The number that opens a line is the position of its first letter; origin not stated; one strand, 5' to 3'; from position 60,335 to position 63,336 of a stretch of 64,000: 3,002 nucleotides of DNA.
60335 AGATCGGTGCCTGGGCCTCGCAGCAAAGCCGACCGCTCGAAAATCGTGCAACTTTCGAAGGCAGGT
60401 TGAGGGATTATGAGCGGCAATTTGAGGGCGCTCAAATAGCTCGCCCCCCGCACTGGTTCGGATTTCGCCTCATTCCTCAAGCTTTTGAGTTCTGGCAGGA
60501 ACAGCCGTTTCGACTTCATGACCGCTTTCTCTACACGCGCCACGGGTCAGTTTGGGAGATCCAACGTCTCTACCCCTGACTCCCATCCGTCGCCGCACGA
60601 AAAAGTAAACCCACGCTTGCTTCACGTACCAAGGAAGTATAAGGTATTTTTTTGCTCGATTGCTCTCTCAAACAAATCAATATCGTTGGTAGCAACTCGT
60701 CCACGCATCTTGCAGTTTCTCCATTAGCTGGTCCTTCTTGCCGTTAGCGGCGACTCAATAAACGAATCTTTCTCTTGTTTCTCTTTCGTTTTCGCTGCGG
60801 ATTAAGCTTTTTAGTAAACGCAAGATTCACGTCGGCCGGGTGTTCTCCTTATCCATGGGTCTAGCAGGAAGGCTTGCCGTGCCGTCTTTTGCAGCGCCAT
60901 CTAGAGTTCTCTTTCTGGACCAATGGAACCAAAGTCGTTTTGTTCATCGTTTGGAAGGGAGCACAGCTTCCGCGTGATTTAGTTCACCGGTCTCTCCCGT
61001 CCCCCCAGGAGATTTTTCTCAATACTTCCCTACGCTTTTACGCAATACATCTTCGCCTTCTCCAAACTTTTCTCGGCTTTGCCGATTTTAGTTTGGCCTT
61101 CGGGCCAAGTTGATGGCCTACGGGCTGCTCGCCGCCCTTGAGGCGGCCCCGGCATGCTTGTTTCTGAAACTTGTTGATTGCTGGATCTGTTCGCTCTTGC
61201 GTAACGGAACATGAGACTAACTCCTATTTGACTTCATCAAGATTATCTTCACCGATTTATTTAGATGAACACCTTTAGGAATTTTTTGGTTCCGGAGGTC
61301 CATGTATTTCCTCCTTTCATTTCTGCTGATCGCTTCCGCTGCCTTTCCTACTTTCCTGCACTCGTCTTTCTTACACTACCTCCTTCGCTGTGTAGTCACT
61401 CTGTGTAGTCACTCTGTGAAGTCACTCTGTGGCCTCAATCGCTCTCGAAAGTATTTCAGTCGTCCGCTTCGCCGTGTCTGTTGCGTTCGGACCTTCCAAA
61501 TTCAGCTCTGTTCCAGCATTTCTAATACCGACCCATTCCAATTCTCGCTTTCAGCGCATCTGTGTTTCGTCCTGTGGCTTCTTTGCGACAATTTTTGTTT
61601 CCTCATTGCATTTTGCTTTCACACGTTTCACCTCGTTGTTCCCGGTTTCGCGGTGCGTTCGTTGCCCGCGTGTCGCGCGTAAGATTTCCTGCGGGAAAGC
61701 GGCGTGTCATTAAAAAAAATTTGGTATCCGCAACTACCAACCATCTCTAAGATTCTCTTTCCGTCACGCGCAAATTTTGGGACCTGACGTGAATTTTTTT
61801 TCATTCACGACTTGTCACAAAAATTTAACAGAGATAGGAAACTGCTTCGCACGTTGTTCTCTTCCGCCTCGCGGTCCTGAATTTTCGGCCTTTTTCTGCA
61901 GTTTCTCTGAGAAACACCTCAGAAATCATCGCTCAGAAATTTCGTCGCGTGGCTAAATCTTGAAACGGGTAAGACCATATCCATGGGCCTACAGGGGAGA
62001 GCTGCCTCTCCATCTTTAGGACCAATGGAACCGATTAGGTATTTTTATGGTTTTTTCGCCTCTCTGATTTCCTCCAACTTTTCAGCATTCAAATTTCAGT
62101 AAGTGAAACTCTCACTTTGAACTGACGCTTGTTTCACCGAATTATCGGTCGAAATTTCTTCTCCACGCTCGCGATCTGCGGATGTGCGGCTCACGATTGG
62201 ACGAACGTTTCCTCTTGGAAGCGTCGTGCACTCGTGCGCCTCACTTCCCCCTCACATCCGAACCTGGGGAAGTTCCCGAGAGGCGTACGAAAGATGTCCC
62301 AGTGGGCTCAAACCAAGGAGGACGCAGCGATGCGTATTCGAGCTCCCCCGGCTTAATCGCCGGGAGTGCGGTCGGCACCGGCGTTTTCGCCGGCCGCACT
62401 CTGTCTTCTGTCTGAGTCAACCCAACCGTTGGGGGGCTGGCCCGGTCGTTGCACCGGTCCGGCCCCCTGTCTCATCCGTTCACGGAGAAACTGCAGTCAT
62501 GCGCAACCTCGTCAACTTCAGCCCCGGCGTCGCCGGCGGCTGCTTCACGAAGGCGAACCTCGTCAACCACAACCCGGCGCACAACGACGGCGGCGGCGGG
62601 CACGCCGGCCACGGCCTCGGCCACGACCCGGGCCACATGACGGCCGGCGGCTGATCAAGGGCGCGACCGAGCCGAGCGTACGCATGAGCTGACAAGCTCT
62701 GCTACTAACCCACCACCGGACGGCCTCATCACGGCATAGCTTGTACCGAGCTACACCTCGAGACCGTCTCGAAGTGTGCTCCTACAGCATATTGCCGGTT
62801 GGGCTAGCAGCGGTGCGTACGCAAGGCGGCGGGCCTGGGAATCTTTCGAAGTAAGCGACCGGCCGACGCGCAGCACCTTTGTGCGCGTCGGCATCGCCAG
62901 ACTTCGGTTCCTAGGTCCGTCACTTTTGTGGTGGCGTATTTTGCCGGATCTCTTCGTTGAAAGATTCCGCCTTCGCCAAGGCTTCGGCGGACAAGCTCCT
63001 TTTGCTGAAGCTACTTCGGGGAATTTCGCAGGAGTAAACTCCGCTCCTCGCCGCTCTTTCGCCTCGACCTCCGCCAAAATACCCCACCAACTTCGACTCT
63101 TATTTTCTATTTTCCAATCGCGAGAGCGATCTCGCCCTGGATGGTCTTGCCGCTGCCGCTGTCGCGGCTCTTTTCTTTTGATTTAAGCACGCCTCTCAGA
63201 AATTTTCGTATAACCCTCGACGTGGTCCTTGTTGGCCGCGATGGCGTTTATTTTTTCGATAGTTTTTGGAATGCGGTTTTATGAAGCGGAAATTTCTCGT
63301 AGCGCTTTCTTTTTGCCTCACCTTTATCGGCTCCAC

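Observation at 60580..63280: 2.7-kb ORF desert downstream of pdxH with strong strand asymmetry and internal repeats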

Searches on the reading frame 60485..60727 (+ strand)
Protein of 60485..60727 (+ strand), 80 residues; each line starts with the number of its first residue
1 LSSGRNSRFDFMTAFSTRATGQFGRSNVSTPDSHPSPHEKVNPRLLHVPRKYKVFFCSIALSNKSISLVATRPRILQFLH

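Call 37: search_protein_families(library=pfam, proteins=[window:60485-60727:+], max_evalue=1)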
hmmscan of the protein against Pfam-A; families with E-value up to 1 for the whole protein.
window:60485-60727:+ (80 aa): 0 families

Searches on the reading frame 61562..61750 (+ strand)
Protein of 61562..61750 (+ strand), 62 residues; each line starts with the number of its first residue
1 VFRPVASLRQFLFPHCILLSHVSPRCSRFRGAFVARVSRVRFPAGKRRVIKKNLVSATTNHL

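Call 111: search_protein_families(library=pfam, proteins=[window:61562-61750:+], max_evalue=1)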
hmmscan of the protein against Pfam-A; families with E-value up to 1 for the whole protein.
window:61562-61750:+ (62 aa): 0 families

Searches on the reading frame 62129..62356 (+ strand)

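Call 111: search_protein_families(library=pfam, proteins=[window:62129-62356:+], max_evalue=1)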
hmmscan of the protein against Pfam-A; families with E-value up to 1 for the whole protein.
window:62129-62356:+ (75 aa): 1 family
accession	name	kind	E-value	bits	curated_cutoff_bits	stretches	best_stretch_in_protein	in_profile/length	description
PF09655.15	Nitr_red_assoc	-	0.087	13.7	25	1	19-46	108-135/144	Conserved nitrate reductase-associated protein (Nitr_red_assoc)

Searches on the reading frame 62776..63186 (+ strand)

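Call 37: search_protein_families(library=pfam, proteins=[window:62776-63186:+], max_evalue=1)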
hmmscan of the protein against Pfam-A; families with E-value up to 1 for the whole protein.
window:62776-63186:+ (136 aa): 1 family
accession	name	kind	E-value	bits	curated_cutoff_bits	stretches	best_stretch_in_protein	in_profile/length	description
PF05631.20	MFS_5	-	0.26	10.6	25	1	4-81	128-203/356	Sugar-tranasporters, 12 TM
